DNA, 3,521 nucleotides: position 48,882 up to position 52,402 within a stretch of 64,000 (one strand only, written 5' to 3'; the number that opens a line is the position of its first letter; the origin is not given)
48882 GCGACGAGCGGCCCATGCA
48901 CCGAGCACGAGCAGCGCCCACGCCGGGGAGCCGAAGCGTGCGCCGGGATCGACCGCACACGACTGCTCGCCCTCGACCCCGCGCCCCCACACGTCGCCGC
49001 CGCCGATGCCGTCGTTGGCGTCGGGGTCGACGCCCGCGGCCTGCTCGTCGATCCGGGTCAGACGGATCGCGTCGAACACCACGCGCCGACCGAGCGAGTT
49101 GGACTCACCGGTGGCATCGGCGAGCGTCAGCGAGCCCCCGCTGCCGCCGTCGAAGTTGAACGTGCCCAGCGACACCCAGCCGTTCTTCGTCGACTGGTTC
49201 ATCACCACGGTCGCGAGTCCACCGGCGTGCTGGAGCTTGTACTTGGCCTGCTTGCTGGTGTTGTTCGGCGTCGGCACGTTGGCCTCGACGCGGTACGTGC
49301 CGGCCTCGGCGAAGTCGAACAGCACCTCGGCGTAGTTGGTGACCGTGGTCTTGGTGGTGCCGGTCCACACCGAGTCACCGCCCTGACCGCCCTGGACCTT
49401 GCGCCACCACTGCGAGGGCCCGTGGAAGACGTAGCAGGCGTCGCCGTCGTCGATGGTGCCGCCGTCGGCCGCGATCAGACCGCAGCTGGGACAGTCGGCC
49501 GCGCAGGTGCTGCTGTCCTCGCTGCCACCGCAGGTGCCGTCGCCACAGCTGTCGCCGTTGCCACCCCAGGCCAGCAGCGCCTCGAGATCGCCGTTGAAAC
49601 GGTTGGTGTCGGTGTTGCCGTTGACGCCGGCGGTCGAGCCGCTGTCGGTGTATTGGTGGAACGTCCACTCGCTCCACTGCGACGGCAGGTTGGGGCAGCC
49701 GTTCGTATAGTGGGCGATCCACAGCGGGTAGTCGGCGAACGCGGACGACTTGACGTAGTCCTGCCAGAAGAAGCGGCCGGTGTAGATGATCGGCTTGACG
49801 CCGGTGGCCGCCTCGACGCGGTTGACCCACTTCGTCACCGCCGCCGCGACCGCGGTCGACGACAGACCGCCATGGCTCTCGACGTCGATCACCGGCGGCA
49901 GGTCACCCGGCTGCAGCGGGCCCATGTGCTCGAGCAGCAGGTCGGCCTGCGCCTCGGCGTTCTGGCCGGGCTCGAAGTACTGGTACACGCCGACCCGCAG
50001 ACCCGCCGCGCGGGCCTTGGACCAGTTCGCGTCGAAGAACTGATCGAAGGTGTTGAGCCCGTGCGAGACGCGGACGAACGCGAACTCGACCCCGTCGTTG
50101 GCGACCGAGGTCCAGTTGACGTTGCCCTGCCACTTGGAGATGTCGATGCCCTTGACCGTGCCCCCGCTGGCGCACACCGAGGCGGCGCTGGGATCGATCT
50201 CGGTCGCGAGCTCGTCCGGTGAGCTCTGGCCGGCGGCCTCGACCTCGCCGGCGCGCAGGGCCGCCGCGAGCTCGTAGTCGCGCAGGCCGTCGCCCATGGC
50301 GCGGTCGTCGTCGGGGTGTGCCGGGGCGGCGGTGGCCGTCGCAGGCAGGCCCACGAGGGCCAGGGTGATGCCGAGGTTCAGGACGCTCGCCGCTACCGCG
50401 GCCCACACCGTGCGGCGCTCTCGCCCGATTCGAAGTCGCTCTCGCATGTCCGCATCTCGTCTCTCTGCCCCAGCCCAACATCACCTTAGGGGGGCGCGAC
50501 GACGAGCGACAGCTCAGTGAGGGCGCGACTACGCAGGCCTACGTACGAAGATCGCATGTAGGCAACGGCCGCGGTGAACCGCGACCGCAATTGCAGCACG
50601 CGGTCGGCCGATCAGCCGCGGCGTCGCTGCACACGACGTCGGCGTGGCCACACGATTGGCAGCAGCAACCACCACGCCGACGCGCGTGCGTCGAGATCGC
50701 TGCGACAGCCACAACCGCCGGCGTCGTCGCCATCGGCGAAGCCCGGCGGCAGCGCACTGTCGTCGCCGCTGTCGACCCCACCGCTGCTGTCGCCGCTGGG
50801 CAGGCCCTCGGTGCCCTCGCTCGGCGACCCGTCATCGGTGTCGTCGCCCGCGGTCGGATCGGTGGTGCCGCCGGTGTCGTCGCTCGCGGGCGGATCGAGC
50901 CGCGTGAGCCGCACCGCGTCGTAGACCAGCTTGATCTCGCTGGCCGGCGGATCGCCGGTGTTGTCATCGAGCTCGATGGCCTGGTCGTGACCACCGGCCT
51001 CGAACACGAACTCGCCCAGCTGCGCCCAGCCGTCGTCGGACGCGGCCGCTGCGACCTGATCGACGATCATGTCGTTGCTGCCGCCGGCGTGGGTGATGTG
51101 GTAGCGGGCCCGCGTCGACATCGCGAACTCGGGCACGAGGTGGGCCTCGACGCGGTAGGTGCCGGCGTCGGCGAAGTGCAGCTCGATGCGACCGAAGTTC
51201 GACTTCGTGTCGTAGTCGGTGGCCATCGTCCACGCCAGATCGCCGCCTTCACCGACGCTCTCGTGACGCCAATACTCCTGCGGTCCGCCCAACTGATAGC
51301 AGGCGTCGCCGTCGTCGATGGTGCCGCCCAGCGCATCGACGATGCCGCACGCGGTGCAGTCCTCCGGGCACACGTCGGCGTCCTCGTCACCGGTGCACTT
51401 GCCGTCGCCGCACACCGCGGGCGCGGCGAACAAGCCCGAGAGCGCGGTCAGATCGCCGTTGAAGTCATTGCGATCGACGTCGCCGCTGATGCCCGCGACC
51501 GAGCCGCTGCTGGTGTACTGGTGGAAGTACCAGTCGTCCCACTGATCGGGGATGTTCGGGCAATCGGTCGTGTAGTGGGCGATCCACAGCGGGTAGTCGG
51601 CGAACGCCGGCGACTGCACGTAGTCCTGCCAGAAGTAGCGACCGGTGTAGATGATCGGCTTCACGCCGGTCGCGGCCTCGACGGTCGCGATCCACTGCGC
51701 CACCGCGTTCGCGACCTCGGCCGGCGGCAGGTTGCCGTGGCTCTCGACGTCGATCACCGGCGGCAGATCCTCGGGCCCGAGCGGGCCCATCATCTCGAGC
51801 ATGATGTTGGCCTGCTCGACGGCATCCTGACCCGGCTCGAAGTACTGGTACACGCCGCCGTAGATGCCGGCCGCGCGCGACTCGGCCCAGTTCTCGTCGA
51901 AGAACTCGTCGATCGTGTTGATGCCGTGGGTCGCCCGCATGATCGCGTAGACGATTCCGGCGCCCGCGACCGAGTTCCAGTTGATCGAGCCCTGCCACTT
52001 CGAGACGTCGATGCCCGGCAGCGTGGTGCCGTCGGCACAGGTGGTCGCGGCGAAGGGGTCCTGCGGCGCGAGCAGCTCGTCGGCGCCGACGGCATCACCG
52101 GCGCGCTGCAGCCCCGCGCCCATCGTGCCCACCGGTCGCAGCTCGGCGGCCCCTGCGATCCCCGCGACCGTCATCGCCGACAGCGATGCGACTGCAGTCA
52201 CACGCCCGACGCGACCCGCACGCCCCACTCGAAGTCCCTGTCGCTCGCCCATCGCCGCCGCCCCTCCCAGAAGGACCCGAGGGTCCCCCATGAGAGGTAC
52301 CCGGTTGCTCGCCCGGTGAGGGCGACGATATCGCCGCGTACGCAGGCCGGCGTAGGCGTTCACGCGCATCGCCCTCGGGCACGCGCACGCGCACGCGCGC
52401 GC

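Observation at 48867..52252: Tandem pair of diverged GH25 muramidases, each with a conserved extra C-terminal domain and a MYXO-CTERM anchor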

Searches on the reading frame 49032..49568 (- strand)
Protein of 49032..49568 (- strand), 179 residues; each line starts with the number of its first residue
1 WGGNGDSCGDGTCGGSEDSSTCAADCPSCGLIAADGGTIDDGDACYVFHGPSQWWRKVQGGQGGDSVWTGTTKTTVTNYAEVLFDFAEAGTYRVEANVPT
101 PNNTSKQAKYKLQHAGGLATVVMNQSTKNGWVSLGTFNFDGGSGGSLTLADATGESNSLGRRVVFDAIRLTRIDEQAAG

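Call 41: predict_structure(alignment_id=A3)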
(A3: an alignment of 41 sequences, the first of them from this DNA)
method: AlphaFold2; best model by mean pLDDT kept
length: 179 residues; sequences in the alignment: 41
mean_pLDDT: 93.8   pTM: 0.85
mean pLDDT of the five models: 93.8, 93.7, 91.3, 91.3, 89.6
residues with pLDDT >= 90: 144; 70-90: 28; 50-70: 6; < 50: 1
segments of 3 or more residues with pLDDT < 50: none
pLDDT, mean of each block of 10 residues (from residue 1): 72 85 87 96 96 98 97 98 96 98 98 98 98 98 94 98 98 80
secondary structure, 60 per line:
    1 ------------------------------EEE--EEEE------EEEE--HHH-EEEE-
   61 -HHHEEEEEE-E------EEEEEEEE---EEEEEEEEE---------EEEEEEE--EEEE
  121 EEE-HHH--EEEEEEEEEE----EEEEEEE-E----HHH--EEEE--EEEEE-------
elements in order: E31-33 E36-39 E46-49 E56-59 E65-70 E79-86 E90-98 E108-114 E117-123 E130-139 E144-150 E162-165 E168-172

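Call 58: search_solved_structures(query=A3, max_evalue=1, show_alignments=2)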
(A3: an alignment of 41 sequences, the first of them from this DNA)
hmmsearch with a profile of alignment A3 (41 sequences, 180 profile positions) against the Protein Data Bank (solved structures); distinct sequences matched with E-value up to 1: 3.
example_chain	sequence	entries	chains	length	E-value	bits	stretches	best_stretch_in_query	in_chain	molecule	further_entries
6f2p_A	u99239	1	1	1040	2.7e-09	40.1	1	50-173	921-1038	Paenibacillus xanthan lyase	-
2fo7_A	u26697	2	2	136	0.5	13.1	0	96-144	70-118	SYNTHETIC CONSENSUS TPR PROTEIN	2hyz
5vf0_B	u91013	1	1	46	0.84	12.4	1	22-57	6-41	E3 ubiquitin-protein ligase RAD18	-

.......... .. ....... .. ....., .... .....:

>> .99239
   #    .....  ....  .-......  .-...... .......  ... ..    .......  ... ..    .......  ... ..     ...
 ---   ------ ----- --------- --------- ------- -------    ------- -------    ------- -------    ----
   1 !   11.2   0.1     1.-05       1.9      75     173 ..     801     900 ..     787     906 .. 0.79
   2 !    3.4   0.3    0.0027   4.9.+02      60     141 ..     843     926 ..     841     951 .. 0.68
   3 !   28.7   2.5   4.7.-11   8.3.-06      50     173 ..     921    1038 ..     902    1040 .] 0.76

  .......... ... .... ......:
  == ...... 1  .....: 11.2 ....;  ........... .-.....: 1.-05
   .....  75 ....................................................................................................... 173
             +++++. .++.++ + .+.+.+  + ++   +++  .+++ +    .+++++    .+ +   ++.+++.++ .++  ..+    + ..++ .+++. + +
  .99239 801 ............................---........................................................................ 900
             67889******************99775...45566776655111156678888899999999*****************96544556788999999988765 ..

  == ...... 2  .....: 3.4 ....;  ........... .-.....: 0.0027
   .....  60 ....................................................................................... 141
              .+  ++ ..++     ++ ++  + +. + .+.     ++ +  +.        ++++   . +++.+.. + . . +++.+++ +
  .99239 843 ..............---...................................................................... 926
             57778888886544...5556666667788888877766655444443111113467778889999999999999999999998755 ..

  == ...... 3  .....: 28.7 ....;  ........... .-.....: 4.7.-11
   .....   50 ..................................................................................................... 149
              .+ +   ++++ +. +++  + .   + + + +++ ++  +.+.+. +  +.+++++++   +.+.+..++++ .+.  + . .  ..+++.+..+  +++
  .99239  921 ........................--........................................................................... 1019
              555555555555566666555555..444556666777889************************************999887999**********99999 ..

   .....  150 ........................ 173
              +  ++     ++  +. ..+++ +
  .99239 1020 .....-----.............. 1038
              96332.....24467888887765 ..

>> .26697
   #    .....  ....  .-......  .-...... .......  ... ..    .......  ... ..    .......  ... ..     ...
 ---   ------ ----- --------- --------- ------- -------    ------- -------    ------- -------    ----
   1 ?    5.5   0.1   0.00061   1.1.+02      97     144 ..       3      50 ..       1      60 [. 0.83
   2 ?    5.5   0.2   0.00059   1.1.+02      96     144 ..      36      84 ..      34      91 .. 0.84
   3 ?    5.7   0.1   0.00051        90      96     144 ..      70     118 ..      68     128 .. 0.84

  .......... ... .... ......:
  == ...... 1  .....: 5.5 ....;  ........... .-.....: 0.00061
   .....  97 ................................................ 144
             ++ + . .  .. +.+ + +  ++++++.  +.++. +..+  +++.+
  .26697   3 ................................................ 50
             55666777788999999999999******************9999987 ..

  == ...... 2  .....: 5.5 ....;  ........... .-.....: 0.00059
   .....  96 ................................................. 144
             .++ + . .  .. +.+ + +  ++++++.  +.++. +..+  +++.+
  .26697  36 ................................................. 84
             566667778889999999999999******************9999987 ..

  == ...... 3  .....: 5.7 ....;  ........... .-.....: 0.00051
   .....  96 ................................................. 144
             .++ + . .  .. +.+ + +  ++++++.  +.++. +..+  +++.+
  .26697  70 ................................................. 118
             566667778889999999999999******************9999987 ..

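Call 68: search_protein_representatives(alignment_id=A3)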
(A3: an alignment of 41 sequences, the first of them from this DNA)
Query: 41 sequences, 180 profile positions. Proteins with E-value up to 0.001 (for the whole library): 8203; up to 1e-10: 3084; up to 1e-30: 472. The best 150 are listed.
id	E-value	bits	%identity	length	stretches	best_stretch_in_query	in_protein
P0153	1.7e-181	614.2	-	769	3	4-176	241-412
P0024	1.3e-123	425.6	-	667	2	4-178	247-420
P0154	1.0e-113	393.3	-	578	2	27-176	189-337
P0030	1.9e-110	382.7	-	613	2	28-177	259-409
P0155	2.4e-107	372.6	-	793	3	27-177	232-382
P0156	4.0e-101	352.3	-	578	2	27-178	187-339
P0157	4.1e-101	352.3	-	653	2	27-173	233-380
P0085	9.1e-100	347.9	-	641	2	27-178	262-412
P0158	3.0e-90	316.9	-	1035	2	22-178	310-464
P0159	4.8e-88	309.7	-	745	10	27-174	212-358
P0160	5.2e-86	303.1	-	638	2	27-177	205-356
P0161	1.2e-84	298.6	-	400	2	29-176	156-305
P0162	4.8e-84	296.7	-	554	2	26-177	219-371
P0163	2.4e-82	291.1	-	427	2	28-178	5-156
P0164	1.6e-80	285.2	-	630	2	28-176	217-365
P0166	9.8e-77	272.9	-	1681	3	46-172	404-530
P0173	1.8e-70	252.5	-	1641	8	34-178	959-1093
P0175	4.2e-69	248.0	-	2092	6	77-178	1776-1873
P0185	1.6e-65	236.3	-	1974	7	74-156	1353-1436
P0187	5.8e-65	234.5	-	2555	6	80-177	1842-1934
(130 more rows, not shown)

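Call 70: search_protein_families(library=pfam, alignment_id=A5, max_evalue=0.00001)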
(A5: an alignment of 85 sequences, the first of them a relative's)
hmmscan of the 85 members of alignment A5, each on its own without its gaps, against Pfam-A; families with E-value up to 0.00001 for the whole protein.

A. member 1, P0153 (769 aa): 3 families
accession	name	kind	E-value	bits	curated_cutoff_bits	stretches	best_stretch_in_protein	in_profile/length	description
PF01183.26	Glyco_hydro_25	-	5e-48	164.2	27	1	43-218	1-180/180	Glycosyl hydrolases family 25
PF25275.1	Golvesin_C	-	6.7e-38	130.2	31.6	3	303-408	29-131/132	Golvesin C-terminal domain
PF16990.11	CBM_35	-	6.2e-06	27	28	0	318-381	39-100/121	Carbohydrate binding module (family 35)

B. families by the number of members that match (of 85 scanned): 19 families
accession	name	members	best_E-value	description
PF25275.1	Golvesin_C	85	1.3e-110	Golvesin C-terminal domain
PF01183.26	Glyco_hydro_25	34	2.5e-49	Glycosyl hydrolases family 25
PF01551.29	Peptidase_M23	12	1.1e-20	Peptidase family M23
PF08486.15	SpoIID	6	8.1e-14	Stage II sporulation protein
PF02557.22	VanY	5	2.1e-17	D-alanyl-D-alanine carboxypeptidase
PF08239.17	SH3_3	4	7e-10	Bacterial SH3 domain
PF13645.11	YkuD_2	2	6.1e-40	L,D-transpeptidase catalytic domain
PF06904.17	Extensin-like_C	2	2.2e-06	Extensin-like protein C-terminus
PF01510.30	Amidase_2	1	4.4e-33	N-acetylmuramoyl-L-alanine amidase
PF01832.25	Glucosaminidase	1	8.3e-27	Mannosyl-glycoprotein endo-beta-N-acetylglucosaminidase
PF09992.14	NAGPA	1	8.6e-26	Phosphodiester glycosidase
PF14113.12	Tae4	1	2.9e-17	Type VI secretion system (T6SS), amidase effector protein 4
PF05257.22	CHAP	1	2.6e-13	CHAP domain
PF08924.17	Rv2525c_GlyHyd-like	1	6.9e-12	Rv2525c-like, glycoside hydrolase-like domain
PF13308.11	YARHG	1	1.7e-11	YARHG domain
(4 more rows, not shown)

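Call 71: search_protein_families(library=pfam, proteins=[P0166, P0173, P0175, P0185, P0187], max_evalue=0.00001)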
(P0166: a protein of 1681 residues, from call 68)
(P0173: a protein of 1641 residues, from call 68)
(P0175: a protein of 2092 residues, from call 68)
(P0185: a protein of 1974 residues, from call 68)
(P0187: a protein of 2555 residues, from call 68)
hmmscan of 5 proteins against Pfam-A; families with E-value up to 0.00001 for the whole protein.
P0166 (1681 aa): 2 families
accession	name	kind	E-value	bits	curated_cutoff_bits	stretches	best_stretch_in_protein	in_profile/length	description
PF25275.1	Golvesin_C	-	9.3e-52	175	31.6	3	728-840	21-129/132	Golvesin C-terminal domain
PF16158.11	N_BRCA1_IG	-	3.1e-22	79.6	28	1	281-376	2-108/108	Ig-like domain from next to BRCA1 gene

P0173 (1641 aa): 1 family
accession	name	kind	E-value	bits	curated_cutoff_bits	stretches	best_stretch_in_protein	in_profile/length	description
PF25275.1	Golvesin_C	-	3.9e-196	642.2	31.6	8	963-1088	2-132/132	Golvesin C-terminal domain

P0175 (2092 aa): 3 families
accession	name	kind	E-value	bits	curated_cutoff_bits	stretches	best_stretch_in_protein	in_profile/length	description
PF25275.1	Golvesin_C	-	1.8e-181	594.8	31.6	6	1551-1676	2-130/132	Golvesin C-terminal domain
PF05593.20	RHS_repeat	-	2.4e-78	257.7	22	4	649-685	1-37/38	RHS Repeat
PF20148.4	DUF6531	-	3e-14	53.5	24.1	1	152-225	1-74/74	Domain of unknown function (DUF6531)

P0185 (1974 aa): 3 families
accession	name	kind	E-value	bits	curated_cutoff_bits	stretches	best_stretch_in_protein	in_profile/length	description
PF25275.1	Golvesin_C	-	3.3e-154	506.5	31.6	7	931-1061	1-131/132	Golvesin C-terminal domain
PF05593.20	RHS_repeat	-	3e-68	225.5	22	4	120-156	1-37/38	RHS Repeat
PF15529.11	Ntox24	-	9.7e-07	29.4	24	1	1885-1947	9-67/91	Bacterial toxin 24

P0187 (2555 aa): 4 families
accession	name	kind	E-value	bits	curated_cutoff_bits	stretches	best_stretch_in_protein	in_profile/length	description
PF25275.1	Golvesin_C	-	2e-149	491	31.6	6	1703-1834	2-131/132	Golvesin C-terminal domain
PF05593.20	RHS_repeat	-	7.6e-66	217.8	22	5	928-964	1-37/38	RHS Repeat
PF20148.4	DUF6531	-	2.3e-18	66.7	24.1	1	87-160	1-74/74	Domain of unknown function (DUF6531)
PF03527.20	RHS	-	2.6e-08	34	27.9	1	2321-2354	1-34/38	RHS protein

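Call 84: fold_search(model_id=the predicted structure, library=pdb)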
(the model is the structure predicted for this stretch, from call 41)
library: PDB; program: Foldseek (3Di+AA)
matches with E <= 10: 1636; with E <= 0.001: 92
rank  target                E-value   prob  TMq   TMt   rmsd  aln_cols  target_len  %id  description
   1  6f2p                  3.5e-09  1.00  0.64  0.12   2.5       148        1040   27  Structure of Paenibacillus xanthan lyase to 2.6 A resolution (released 2018-12-05)
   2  7ehg_C                1.6e-05  1.00  0.44  0.56   7.0       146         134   18  Crystal Structure of MiXBM (released 2022-03-30)
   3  2cdo_C                1.7e-05  1.00  0.51  0.63   4.9       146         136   14  structure of agarase carbohydrate binding module in complex with neoagarohexaose (released 2006-02-16)
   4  2cdo_B                1.9e-05  1.00  0.49  0.61   5.2       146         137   16  structure of agarase carbohydrate binding module in complex with neoagarohexaose (released 2006-02-16)
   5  3zm8_A                2.1e-05  1.00  0.53  0.24   4.2       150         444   17  Crystal structure of Podospora anserina GH26-CBM35 beta-(1,4)- mannanase (released 2013-04-17)
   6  4moa                  2.5e-05  1.00  0.52  0.17   4.3       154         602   12  Crystal structure of CRY4BA-R203Q TOXIN (released 2014-12-10)
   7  6nps_A                2.5e-05  1.00  0.53  0.12   6.1       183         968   11  Crystal structure of GH115 enzyme AxyAgu115A from Amphibacillus xylanus (released 2020-07-15)
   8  6nps_B                2.6e-05  1.00  0.52  0.12   6.2       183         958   10  Crystal structure of GH115 enzyme AxyAgu115A from Amphibacillus xylanus (released 2020-07-15)
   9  7ehg_B                2.6e-05  1.00  0.46  0.58   7.3       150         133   15  Crystal Structure of MiXBM (released 2022-03-30)
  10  2w1w_B                3.3e-05  1.00  0.43  0.56   7.1       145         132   10  Native structure of a family 35 carbohydrate binding module from Clostridium thermocellum (released 2009-01-20)
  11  2cdp_A                3.5e-05  1.00  0.49  0.61   4.9       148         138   17  Structure of a CBM6 in complex with neoagarohexaose (released 2006-02-08)
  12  2cdp_D                3.7e-05  1.00  0.49  0.63   4.6       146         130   14  Structure of a CBM6 in complex with neoagarohexaose (released 2006-02-08)
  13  7ehg_A                4.1e-05  1.00  0.51  0.64   5.5       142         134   15  Crystal Structure of MiXBM (released 2022-03-30)
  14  7ehg_E                4.1e-05  1.00  0.45  0.56   7.4       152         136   17  Crystal Structure of MiXBM (released 2022-03-30)
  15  2cdp_B                4.8e-05  1.00  0.47  0.62   5.1       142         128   18  Structure of a CBM6 in complex with neoagarohexaose (released 2006-02-08)
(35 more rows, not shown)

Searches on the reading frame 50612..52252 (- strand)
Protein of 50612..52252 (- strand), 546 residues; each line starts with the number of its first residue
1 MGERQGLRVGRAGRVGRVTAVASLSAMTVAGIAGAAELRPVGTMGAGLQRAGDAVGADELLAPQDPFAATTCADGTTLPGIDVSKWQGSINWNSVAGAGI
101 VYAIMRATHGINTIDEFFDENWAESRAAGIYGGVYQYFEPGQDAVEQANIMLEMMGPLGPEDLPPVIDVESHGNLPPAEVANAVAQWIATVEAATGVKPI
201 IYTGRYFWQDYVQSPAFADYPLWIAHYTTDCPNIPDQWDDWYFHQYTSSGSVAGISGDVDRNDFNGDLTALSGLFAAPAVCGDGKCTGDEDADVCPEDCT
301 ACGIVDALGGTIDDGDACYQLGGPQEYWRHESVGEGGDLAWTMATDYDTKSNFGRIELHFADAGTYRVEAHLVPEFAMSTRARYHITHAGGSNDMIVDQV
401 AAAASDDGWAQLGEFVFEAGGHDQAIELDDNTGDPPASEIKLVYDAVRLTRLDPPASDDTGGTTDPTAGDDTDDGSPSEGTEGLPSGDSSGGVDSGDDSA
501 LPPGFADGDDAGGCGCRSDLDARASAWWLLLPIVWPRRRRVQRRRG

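Call 5: search_protein_families(library=pfam, proteins=[window:50612-52252:-], max_evalue=1)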
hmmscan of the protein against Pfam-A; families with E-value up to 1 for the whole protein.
window:50612-52252:- (546 aa): 3 families
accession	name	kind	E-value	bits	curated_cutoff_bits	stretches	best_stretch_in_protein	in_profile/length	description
PF01183.26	Glyco_hydro_25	-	4.7e-45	154.6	27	1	81-255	1-180/180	Glycosyl hydrolases family 25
PF25275.1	Golvesin_C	-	1.4e-11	45.1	31.6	1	355-451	44-132/132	Golvesin C-terminal domain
PF15184.11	TOM6p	-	0.37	11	27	0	229-277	15-54/74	Mitochondrial import receptor subunit TOM6 homolog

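Call 6: search_protein_families(library=ncbifam, proteins=[window:50612-52252:-], max_evalue=10)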
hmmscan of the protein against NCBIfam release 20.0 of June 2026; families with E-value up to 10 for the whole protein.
window:50612-52252:- (546 aa): 4 families
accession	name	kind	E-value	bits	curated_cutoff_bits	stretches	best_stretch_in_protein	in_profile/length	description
NF045523.1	MXAN_5453_fam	exception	1.6e-05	23.7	500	1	450-544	448-543/544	MXAN_5453 family MXYO-CTERM-anchored protein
TIGR03901.2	MYXO-CTERM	domain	0.026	14.9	20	1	512-540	2-32/34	MYXO-CTERM sorting domain-containing protein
NF045638.1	Mrt_dep_phytase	exception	0.04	12.6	440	1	438-540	333-428/430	myxosortase-dependent phytase-like phosphatase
NF033188.1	internalin_H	exception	0.11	11.1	1050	1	402-487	440-518/548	InlH/InlC2 family class 1 internalin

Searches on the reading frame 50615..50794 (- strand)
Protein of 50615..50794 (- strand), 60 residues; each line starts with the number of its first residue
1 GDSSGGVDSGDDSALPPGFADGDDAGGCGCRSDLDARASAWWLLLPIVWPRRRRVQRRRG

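Call 77: search_protein_families(library=ncbifam, proteins=[window:50615-50794:-], max_evalue=1)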
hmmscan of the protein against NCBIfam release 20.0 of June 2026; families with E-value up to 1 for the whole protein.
seq(60 aa): 2 families
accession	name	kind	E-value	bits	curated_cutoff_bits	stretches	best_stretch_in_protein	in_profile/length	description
NF045523.1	MXAN_5453_fam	exception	0.00042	19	500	1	7-58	494-543/544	MXAN_5453 family MXYO-CTERM-anchored protein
NF045638.1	Mrt_dep_phytase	exception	0.15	10.7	440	1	7-54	381-428/430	myxosortase-dependent phytase-like phosphatase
